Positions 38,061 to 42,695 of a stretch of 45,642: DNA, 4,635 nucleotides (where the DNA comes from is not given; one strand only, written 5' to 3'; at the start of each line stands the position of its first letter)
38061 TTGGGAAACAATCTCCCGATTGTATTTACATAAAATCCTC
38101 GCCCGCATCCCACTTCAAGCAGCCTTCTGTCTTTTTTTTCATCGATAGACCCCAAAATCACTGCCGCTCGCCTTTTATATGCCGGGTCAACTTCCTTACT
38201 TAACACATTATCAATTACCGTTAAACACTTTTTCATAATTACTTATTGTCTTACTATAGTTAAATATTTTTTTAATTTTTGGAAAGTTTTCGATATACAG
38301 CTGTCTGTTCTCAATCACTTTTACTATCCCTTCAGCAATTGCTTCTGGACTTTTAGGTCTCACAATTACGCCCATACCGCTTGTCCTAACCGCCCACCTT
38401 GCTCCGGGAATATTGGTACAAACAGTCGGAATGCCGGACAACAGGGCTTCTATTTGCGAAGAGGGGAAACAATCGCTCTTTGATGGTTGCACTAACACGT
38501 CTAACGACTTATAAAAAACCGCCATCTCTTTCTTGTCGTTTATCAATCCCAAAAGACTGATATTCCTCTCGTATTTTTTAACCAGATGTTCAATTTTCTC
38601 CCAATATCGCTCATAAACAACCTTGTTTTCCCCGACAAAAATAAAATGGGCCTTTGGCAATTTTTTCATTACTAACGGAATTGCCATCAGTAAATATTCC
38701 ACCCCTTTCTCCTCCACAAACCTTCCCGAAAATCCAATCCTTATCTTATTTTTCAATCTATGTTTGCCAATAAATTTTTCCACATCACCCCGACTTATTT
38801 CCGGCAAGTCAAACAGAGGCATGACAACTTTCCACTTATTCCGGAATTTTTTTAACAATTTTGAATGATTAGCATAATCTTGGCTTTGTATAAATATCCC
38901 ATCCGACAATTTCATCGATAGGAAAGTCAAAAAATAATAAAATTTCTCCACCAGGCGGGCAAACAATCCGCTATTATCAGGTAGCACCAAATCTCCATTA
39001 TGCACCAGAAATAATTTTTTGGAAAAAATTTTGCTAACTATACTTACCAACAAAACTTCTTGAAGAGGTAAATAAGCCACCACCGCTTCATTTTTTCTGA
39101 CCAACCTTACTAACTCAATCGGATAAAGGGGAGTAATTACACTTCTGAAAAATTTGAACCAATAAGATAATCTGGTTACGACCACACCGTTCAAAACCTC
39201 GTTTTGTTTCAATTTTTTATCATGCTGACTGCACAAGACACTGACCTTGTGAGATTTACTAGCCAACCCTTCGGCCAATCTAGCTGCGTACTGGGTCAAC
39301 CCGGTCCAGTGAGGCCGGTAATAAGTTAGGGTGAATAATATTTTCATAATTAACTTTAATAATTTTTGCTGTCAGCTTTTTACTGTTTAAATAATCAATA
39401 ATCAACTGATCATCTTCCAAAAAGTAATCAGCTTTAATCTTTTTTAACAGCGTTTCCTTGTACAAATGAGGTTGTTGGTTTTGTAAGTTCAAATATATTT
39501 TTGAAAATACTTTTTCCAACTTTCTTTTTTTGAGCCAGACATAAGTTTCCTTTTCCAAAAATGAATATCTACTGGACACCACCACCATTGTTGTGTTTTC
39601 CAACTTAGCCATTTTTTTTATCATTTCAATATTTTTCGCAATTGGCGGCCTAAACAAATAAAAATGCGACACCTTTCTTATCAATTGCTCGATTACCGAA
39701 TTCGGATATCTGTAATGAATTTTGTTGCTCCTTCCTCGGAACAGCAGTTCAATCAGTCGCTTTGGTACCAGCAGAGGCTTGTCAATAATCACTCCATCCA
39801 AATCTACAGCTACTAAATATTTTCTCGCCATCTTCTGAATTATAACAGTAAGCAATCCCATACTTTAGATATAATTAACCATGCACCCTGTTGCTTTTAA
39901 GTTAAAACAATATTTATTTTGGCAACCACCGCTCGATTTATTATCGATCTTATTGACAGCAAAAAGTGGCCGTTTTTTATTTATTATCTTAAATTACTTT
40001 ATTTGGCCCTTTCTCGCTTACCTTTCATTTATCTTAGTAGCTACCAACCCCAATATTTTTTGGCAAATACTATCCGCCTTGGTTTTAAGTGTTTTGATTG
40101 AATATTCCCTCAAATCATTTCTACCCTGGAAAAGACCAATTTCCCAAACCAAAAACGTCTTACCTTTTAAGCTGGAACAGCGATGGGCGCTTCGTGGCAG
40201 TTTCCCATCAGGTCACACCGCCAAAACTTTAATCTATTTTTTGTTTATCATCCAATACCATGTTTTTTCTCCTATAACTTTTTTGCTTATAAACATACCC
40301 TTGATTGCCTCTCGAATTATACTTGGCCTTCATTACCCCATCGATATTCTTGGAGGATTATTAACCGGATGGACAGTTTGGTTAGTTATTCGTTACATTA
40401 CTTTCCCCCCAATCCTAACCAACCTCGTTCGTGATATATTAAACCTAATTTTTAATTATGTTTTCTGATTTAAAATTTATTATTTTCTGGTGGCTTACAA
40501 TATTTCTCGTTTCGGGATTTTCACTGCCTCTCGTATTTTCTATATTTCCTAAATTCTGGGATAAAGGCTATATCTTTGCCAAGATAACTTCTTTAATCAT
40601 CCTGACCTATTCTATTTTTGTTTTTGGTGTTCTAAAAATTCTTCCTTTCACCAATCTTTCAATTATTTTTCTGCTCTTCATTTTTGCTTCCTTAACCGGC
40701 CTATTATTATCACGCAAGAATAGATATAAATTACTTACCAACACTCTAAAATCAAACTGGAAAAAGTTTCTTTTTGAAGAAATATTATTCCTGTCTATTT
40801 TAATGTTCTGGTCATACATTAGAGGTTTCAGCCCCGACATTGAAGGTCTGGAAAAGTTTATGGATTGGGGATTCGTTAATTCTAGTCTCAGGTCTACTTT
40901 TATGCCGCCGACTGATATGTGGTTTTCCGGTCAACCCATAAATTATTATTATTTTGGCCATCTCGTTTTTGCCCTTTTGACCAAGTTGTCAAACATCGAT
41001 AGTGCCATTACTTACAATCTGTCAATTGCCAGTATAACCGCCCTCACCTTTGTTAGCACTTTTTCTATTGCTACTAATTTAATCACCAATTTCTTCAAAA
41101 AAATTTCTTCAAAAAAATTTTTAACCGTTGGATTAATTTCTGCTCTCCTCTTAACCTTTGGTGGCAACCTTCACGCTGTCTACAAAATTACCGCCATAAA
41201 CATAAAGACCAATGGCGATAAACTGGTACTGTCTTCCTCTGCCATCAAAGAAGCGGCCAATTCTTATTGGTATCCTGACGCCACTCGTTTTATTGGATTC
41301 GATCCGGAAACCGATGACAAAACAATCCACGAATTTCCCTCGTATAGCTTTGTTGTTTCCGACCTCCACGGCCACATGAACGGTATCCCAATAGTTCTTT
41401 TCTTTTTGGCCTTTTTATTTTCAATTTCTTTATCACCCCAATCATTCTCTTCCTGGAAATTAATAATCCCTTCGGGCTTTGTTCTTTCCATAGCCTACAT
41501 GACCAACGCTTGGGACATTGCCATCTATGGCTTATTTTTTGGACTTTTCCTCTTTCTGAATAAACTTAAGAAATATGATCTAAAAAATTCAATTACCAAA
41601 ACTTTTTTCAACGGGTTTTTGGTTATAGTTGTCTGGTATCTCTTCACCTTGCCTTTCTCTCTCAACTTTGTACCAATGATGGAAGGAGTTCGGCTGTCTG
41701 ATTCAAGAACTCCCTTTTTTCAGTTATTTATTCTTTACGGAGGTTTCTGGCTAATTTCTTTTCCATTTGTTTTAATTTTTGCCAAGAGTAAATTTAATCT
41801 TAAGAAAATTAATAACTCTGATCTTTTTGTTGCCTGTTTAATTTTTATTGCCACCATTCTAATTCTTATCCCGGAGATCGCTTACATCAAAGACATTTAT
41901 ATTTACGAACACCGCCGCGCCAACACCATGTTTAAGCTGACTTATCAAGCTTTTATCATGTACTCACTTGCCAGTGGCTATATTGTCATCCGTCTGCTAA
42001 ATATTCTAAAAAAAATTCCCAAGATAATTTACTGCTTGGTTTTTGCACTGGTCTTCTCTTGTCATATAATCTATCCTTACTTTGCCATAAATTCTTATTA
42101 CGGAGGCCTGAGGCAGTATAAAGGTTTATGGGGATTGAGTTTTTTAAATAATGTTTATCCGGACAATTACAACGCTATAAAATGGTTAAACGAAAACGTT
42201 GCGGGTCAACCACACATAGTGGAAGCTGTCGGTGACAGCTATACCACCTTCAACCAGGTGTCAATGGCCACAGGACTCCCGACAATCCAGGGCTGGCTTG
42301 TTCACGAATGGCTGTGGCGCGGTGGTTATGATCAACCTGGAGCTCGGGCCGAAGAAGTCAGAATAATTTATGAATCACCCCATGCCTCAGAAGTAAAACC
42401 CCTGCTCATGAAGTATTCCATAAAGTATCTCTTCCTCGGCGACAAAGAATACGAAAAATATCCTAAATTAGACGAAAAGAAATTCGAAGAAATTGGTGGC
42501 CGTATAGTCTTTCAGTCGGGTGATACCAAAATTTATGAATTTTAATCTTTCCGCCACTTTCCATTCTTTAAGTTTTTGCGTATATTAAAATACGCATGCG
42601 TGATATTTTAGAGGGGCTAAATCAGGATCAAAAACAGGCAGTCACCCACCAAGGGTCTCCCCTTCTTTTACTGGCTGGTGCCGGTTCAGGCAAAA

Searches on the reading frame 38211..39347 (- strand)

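Call 69: search_protein_families(library=pfam, proteins=[window:38211-39347:-], max_evalue=0.001)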
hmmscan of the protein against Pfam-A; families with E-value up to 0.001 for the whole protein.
window:38211-39347:- (378 aa): 4 families
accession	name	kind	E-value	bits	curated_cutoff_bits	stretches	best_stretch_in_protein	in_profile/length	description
PF00534.26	Glycos_transf_1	-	1.8e-26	93.1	26.4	1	190-350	3-161/172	Glycosyl transferases group 1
PF13692.12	Glyco_trans_1_4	-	2.3e-25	90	27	1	203-347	3-142/142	Glycosyl transferases group 1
PF20706.3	GT4-conflict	-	6.4e-07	29.1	26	1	199-316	195-316/385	Family 4 Glycosyltransferase in conflict systems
PF13439.12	Glyco_transf_4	-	4.5e-06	27.2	28.5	1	15-161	2-147/170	Glycosyltransferase Family 4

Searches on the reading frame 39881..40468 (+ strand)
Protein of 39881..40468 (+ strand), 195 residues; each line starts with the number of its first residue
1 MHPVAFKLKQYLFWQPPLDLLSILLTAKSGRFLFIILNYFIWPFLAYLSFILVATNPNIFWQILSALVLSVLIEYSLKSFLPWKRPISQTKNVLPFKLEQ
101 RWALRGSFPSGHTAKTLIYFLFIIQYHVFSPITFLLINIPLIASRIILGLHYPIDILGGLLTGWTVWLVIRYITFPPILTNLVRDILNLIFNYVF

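Call 69: search_protein_families(library=pfam, proteins=[window:39881-40468:+], max_evalue=0.001)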
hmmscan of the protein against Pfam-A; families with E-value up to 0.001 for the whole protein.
window:39881-40468:+ (195 aa): 3 families
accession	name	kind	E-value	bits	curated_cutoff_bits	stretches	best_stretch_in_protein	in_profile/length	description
PF01569.27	PAP2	-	9e-12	45.3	27.2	1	61-174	3-125/130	PAP2 superfamily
PF14378.12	PAP2_3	-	1.9e-08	34.8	27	1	11-168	38-189/190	PAP2 superfamily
PF14360.12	PAP2_C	-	0.00016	22.6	27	1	110-169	8-71/74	PAP2 superfamily C-terminal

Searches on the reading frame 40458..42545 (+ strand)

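Call 69: search_protein_families(library=pfam, proteins=[window:40458-42545:+], max_evalue=0.001)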
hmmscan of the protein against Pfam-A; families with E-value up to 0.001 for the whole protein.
window:40458-42545:+ (695 aa): 1 family
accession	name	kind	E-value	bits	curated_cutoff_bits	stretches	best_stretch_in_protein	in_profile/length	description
PF10060.15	DUF2298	-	6e-100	335.9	27.8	2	48-442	1-387/488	Uncharacterized membrane protein (DUF2298)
